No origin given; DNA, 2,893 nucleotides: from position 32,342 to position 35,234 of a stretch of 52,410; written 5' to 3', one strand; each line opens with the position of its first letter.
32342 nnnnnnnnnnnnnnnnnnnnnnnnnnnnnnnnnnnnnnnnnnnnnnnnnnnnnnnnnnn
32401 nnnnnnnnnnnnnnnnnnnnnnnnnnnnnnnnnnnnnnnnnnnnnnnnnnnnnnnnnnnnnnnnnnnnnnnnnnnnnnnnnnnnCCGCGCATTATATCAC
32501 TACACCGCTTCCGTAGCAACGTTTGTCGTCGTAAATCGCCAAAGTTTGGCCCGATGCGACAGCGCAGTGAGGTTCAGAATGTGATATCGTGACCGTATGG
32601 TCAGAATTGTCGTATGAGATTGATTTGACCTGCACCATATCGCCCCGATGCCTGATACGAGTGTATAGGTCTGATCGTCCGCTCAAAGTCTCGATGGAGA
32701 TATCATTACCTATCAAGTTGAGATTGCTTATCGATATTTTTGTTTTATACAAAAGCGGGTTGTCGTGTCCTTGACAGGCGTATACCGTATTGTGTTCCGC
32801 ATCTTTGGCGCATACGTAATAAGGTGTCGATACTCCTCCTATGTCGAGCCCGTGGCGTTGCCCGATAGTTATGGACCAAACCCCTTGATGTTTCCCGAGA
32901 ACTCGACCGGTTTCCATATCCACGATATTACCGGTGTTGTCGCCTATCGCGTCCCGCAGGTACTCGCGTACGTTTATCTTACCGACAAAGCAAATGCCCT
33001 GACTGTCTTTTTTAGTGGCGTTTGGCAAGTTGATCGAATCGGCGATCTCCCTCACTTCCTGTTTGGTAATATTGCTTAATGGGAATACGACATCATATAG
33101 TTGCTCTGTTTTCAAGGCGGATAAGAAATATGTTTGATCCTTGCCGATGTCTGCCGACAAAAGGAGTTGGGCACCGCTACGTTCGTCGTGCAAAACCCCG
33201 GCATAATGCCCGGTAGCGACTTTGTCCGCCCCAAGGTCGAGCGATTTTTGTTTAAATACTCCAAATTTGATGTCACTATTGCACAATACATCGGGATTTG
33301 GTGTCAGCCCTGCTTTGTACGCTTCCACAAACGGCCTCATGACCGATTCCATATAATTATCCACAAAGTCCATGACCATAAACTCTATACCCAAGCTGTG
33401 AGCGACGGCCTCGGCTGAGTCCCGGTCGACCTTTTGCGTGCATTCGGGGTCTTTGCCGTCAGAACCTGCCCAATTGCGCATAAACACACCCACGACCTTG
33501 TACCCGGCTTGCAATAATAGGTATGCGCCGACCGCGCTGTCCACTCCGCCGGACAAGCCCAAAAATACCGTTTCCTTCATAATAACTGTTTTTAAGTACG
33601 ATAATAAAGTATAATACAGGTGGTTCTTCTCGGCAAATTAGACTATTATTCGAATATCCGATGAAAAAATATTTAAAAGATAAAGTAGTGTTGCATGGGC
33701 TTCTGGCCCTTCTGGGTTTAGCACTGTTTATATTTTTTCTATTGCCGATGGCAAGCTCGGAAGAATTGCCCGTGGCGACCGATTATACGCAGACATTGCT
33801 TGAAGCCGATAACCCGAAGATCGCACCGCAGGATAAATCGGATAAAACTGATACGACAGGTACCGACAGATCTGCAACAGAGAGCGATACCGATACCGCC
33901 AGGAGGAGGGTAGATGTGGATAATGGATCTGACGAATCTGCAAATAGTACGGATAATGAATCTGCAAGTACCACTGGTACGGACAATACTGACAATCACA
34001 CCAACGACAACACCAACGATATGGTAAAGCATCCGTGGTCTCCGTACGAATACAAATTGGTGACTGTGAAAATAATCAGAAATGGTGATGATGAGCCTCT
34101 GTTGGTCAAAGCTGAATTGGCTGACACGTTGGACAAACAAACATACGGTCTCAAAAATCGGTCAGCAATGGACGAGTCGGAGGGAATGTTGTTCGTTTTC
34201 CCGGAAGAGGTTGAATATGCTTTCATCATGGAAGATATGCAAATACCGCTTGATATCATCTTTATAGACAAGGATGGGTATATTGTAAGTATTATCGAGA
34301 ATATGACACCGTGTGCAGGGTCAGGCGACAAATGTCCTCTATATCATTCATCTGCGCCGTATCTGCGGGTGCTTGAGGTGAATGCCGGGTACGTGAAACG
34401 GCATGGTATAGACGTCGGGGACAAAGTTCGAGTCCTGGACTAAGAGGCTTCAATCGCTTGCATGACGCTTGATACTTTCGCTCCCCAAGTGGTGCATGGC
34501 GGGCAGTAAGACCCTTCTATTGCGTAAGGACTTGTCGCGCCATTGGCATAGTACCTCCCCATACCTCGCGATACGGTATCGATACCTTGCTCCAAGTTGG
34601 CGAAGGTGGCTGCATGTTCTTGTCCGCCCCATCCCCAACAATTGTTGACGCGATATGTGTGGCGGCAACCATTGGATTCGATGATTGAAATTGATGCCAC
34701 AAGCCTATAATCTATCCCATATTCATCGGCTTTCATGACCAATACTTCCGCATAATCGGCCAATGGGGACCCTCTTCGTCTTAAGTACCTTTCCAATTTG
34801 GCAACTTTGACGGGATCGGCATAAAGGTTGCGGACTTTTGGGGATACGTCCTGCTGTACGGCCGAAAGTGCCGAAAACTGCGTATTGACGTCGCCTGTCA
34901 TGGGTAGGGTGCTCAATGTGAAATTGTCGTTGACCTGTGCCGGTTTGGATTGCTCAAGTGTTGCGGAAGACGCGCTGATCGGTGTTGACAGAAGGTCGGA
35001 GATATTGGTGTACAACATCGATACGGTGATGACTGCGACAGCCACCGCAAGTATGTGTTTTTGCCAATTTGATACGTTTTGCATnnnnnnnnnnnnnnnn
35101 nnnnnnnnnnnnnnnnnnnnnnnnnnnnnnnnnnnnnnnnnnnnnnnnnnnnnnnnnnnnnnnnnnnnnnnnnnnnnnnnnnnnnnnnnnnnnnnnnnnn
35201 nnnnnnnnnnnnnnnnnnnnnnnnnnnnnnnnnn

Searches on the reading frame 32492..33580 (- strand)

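Call 68: search_protein_families(library=pfam, proteins=[window:32492-33580:-], max_evalue=0.001)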
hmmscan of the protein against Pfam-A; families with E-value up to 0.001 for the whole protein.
window:32492-33580:- (362 aa): 5 families
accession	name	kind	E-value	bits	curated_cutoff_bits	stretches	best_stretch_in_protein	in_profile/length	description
PF03054.22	tRNA_Me_trans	-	3.4e-71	239.5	20.6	1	4-201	2-202/202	tRNA methyl transferase HUP domain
PF20259.3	tRNA_Me_trans_M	-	1.3e-21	76.3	27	1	206-269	2-65/66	tRNA methyl transferase PRC-barrel domain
PF20258.4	tRNA_Me_trans_C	-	2.6e-10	40.9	20.6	1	280-361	2-77/77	Aminomethyltransferase beta-barrel domain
PF02568.20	ThiI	-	3.4e-08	33.8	20.5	1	3-81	4-80/197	Thiamine biosynthesis protein (ThiI)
PF02540.23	NAD_synthase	-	5.8e-07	29.3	21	1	3-76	19-85/242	NAD synthase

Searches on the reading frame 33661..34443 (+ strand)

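Call 68: search_protein_families(library=pfam, proteins=[window:33661-34443:+], max_evalue=0.001)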
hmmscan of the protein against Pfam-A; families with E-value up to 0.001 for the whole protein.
window:33661-34443:+ (260 aa): 1 family
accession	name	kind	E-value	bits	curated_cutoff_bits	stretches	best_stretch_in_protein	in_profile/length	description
PF02643.20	DUF192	-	6.3e-31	106.8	27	1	149-257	1-95/96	Uncharacterized ACR, COG1430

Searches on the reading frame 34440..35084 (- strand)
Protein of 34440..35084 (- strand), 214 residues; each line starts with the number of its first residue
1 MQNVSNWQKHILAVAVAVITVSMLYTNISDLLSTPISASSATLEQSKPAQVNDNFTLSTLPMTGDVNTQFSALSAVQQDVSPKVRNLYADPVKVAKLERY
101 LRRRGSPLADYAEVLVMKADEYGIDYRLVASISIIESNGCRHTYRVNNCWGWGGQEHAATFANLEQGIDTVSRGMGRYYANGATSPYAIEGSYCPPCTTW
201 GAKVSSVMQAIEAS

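Call 68: search_protein_families(library=pfam, proteins=[window:34440-35084:-], max_evalue=0.001)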
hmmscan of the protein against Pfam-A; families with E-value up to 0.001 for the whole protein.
window:34440-35084:- (214 aa): 0 families

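Call 72: find_encoding_contigs(protein=window:34440-35084:-, flank=10000, max_places=10)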
Protein window:34440-35084:- (214 aa): 6 contigs read that carry it; 6 places shown.
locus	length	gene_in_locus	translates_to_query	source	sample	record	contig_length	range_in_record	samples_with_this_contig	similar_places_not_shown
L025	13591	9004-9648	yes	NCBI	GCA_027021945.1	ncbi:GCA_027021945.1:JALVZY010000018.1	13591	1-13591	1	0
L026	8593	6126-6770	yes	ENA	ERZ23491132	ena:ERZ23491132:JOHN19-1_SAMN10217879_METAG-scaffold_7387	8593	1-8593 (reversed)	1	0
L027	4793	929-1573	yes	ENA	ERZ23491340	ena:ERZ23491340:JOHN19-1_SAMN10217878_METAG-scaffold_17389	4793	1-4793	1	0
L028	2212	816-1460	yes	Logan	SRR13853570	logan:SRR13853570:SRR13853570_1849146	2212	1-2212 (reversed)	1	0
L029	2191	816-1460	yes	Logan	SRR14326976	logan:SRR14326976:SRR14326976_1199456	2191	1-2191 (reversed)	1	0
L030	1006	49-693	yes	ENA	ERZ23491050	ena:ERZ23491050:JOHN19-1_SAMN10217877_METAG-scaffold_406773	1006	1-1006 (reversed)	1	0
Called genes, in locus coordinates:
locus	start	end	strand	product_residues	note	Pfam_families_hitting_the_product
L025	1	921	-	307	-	?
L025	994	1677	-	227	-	PF00254:FKBP_C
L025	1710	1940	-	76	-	-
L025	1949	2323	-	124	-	-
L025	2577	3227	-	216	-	PF00561:Abhydrolase_1 (faint), PF06821:Ser_hydrolase, PF12146:Hydrolase_4 (weak)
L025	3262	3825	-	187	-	PF01245:Ribosomal_L19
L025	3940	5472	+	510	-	PF01676:Metalloenzyme, PF06415:iPGM_N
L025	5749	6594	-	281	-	PF04073:tRNA_edit (faint), PF03129:HGTP_anticodon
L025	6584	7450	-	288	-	-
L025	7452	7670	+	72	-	-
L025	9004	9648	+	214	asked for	-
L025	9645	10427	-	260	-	PF02643:DUF192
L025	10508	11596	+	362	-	PF02540:NAD_synthase (faint), PF02568:ThiI, PF03054:tRNA_Me_trans, PF20259:tRNA_Me_trans_M, PF20258:tRNA_Me_trans_C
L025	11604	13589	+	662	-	?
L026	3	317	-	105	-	?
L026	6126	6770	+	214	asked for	-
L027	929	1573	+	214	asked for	-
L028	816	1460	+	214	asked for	-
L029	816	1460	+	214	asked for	-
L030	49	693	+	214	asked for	-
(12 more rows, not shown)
